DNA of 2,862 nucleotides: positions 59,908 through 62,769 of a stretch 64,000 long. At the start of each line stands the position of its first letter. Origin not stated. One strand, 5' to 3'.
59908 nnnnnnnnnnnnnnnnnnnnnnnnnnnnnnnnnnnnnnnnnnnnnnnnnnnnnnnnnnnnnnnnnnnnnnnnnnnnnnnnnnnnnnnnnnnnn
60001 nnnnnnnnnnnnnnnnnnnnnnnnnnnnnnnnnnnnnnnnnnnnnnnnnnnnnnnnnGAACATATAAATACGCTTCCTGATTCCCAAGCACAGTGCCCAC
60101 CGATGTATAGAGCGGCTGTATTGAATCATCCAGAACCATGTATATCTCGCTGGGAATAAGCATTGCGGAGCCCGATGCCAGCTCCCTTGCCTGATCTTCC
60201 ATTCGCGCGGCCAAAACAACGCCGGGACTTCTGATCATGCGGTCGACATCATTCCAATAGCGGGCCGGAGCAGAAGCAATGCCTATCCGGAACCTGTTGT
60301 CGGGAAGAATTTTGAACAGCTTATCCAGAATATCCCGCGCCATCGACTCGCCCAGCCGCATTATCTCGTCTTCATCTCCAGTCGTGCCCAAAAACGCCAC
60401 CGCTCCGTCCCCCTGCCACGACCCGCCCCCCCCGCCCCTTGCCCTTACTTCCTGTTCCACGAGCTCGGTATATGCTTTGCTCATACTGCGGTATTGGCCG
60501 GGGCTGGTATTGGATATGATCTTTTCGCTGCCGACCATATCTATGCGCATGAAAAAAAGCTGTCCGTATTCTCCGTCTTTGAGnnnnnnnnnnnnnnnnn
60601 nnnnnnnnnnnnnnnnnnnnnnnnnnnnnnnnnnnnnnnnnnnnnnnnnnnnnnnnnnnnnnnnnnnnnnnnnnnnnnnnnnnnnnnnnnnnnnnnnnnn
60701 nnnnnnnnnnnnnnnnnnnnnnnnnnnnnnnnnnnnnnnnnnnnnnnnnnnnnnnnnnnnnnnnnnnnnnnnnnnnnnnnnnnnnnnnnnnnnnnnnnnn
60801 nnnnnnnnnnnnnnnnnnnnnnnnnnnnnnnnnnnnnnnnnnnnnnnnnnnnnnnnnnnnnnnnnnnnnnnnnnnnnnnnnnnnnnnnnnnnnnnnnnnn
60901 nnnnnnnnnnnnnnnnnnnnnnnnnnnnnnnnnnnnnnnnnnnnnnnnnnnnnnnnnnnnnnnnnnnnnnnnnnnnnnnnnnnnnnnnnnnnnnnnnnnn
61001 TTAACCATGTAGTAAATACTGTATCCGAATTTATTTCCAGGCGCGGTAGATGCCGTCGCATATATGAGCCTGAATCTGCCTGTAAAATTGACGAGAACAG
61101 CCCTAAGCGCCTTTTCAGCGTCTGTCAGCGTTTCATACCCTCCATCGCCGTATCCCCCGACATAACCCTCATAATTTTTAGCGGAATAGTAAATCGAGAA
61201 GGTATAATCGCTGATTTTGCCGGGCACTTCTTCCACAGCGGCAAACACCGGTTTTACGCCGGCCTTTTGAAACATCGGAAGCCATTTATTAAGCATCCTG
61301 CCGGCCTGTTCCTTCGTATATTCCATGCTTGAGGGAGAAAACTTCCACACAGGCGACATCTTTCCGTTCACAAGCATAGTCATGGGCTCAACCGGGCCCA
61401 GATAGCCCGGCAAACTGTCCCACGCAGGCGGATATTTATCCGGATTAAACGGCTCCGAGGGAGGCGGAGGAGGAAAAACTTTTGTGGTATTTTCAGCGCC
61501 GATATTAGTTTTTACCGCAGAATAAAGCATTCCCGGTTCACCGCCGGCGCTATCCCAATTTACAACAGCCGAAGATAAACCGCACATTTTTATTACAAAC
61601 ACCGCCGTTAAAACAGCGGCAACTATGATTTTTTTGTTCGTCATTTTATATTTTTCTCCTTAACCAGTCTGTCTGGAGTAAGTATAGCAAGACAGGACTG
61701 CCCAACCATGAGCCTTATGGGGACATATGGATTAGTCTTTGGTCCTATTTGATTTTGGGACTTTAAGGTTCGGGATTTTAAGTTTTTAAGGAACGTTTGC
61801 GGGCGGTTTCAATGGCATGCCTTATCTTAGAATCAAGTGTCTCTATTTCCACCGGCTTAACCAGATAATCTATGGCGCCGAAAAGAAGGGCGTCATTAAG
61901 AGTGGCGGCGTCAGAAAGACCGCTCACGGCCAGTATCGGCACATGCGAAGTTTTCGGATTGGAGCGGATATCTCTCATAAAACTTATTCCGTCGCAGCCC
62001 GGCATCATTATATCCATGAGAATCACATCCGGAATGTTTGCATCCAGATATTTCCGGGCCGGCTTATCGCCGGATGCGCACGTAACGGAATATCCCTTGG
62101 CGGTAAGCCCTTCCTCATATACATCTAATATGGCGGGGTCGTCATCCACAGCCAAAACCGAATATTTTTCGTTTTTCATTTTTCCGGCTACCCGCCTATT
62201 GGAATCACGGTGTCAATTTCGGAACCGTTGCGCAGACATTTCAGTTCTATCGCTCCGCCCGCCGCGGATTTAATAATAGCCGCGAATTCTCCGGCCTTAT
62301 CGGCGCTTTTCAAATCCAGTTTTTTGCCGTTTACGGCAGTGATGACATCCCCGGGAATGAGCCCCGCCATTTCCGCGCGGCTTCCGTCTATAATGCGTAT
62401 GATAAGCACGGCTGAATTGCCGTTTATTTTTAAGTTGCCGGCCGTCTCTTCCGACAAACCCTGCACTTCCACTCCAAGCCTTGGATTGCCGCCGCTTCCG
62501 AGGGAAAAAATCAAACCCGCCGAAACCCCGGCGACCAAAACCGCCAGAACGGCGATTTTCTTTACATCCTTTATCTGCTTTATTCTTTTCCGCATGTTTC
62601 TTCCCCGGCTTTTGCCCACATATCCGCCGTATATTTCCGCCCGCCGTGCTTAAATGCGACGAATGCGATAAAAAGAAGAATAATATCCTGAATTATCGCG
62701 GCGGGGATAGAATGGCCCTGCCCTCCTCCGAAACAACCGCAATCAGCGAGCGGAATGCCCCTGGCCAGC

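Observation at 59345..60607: Orphan 420-aa protein: class III nucleotidyl-cyclase-like N-domain fused to an unknown C-domain, inserted directly upstream of rpsF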

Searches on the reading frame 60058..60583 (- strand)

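Call 62: search_solved_structures(query=A4, max_evalue=1, show_alignments=5)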
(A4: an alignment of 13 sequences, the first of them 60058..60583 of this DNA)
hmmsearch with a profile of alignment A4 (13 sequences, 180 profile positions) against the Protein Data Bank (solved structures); distinct sequences matched with E-value up to 1: 37.
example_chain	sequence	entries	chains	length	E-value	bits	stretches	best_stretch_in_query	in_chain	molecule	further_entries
3r5g_A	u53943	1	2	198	1.8e-06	30.8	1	13-157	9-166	CyaB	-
4wp8_A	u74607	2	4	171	2.2e-06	30.4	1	15-159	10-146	Ma1120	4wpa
4wp3_A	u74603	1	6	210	2.3e-06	30.4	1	14-159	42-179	Ma1120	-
4wp9_A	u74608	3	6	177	2.5e-06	30.3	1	15-159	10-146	Ma1120 | Cyclase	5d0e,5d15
3mr7_A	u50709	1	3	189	2.2e-05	27.2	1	16-169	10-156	Adenylate/guanylate cyclase/hydrolase, alpha/beta fold family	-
5d0g_A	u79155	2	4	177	7.2e-05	25.5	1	15-158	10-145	Cyclase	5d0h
1ybt_A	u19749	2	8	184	0.0001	25.1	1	16-75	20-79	hydrolase, alpha/beta hydrolase fold family | lipJ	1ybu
5x4t_A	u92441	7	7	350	0.00013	24.7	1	14-151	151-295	Photoactivated adenylyl cyclase | Family 3 adenylate cyclase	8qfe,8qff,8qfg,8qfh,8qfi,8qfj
9f1z_A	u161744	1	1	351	0.00014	24.6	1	14-151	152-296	Family 3 adenylate cyclase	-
5x4u_A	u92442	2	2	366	0.00015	24.5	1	14-151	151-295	Photoactivated adenylyl cyclase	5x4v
4yus_A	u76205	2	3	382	0.00016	24.4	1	14-151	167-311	Family 3 adenylate cyclase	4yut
9f1w_A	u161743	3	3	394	0.00018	24.2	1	14-151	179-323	Family 3 adenylate cyclase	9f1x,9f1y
8jsf_A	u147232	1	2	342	0.00031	23.5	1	5-107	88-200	cytidylate cyclase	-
1wc0_A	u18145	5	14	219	0.00053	22.7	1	19-142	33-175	ADENYLATE CYCLASE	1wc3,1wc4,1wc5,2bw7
1wc1_A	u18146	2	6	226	0.0006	22.5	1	19-142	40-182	ADENYLATE CYCLASE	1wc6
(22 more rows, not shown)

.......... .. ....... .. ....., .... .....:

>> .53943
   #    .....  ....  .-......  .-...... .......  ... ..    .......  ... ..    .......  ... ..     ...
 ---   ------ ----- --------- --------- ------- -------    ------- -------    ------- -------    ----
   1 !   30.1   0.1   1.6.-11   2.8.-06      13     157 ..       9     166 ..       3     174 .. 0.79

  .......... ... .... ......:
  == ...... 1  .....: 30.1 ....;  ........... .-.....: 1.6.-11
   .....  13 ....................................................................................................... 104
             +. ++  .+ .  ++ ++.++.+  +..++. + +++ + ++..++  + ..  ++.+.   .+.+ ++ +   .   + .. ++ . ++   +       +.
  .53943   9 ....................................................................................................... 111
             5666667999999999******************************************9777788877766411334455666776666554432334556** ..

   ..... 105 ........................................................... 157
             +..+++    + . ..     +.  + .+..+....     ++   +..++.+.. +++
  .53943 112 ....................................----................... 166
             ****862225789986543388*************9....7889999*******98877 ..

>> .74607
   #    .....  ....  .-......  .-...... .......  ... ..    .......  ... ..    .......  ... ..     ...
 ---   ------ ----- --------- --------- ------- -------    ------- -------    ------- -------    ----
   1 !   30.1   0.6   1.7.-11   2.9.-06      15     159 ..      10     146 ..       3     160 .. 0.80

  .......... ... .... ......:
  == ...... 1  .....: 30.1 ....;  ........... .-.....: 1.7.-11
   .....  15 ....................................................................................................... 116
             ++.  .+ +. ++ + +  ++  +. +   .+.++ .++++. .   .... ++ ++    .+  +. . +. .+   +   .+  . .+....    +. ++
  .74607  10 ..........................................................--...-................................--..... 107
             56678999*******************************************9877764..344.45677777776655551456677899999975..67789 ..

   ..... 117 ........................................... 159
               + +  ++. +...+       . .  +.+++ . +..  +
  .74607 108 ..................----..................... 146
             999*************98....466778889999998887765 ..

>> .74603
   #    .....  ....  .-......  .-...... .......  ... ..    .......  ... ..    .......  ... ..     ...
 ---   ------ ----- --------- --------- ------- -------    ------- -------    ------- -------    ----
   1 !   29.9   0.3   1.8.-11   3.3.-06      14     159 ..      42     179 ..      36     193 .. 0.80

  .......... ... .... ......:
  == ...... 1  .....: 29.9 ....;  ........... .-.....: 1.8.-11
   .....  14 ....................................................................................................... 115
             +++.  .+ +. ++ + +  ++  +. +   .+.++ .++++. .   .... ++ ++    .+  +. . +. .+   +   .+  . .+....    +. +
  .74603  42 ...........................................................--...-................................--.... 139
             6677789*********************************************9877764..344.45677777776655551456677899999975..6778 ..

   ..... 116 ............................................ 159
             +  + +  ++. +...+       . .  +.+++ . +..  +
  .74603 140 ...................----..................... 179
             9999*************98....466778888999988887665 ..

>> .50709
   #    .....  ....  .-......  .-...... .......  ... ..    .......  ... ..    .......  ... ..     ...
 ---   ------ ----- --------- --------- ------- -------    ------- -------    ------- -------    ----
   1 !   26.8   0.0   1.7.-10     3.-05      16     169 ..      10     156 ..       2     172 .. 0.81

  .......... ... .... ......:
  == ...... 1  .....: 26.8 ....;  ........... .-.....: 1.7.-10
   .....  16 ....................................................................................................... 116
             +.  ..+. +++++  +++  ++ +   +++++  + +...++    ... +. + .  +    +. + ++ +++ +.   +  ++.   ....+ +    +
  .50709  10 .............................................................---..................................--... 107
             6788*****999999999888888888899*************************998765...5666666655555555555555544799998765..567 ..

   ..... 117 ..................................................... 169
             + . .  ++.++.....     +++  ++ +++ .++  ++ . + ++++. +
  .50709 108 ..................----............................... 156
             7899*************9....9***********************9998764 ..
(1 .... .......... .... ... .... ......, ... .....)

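Call 82: find_homologous_proteins(query=A4, max_evalue=0.001)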
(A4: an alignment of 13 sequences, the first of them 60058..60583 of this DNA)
Query A4 (13 sequences) (175 aa, profile of the alignment): 21 proteins with E <= 0.001 among 6335 candidates.
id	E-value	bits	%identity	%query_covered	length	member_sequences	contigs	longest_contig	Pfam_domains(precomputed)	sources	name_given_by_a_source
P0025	1.5e-32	130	25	87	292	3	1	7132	-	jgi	-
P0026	3.0e-32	129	25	87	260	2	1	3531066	-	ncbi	ncbi:MAG: hypothetical protein JSV25_09420, partial [Spirochaetota bacterium]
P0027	1.2e-21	95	26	65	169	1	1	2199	-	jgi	jgi:hypothetical protein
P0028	3.9e-20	90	26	77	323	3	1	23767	-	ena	-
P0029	5.1e-20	90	22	92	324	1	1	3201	-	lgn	-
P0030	3.5e-18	84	28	74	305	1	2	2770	-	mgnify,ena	mgnify:CR=1 FL=1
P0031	6.1e-18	83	24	100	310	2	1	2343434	-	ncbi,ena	-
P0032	6.5e-18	83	25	92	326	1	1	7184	-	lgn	-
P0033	5.8e-17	80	22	94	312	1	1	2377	PF00211.26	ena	-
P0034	1.1e-16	79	20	91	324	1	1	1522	-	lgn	-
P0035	3.6e-16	77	22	94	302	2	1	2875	PF00211.26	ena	-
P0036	5.2e-16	77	23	74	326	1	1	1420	-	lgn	-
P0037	8.7e-16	76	24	74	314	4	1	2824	-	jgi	-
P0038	3.5e-15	74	22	74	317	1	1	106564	-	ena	-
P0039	6.4e-15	73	23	77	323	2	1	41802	-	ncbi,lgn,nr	ncbi:MAG: adenylate/guanylate cyclase domain-containing protein [Spirochaetaceae bacterium]|nr:MAG: 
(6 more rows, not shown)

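Call 98: search_protein_families(library=pfam, proteins=[P0025, P0031, P0039], max_evalue=0.05)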
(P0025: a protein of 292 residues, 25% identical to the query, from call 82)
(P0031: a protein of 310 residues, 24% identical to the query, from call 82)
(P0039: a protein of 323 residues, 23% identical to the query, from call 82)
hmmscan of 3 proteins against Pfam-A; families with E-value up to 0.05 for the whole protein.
P0025 (292 aa): 1 family
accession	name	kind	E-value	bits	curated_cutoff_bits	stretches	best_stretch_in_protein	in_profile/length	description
PF00211.25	Guanylate_cyc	-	0.00021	21.4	21.9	1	103-252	14-167/183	Adenylate and Guanylate cyclase catalytic domain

P0031 (310 aa): 0 families

P0039 (323 aa): 1 family
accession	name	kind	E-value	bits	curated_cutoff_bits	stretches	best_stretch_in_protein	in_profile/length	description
PF00211.25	Guanylate_cyc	-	0.0063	16.6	21.9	1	136-280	8-156/183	Adenylate and Guanylate cyclase catalytic domain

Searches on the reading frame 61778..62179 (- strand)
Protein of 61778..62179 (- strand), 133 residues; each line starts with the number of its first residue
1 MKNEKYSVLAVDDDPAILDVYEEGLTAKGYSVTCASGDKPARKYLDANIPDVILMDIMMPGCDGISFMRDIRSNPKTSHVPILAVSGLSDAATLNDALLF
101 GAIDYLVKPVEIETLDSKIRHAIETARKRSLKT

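Call 86: search_protein_families(library=pfam, proteins=[window:61778-62179:-], max_evalue=0.00001)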
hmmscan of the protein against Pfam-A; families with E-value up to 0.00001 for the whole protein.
window:61778-62179:- (133 aa): 1 family
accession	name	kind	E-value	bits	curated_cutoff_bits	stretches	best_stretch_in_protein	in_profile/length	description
PF00072.30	Response_reg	-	5.1e-25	88.2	30.2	1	8-119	1-110/111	Response regulator receiver domain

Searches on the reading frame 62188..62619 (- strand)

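Call 86: search_protein_families(library=pfam, proteins=[window:62188-62619:-], max_evalue=0.00001)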
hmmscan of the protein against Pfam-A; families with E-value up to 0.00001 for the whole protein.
window:62188-62619:- (143 aa): 3 families
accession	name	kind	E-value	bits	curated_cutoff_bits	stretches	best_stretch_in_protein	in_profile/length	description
PF17820.7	PDZ_6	-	3.6e-09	36.7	27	1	75-130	4-54/54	PDZ domain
PF00595.29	PDZ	-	1e-06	29.4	23.2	1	44-109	8-65/81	PDZ domain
PF13180.12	PDZ_2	-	3e-06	27.9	27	1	46-137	1-76/80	PDZ domain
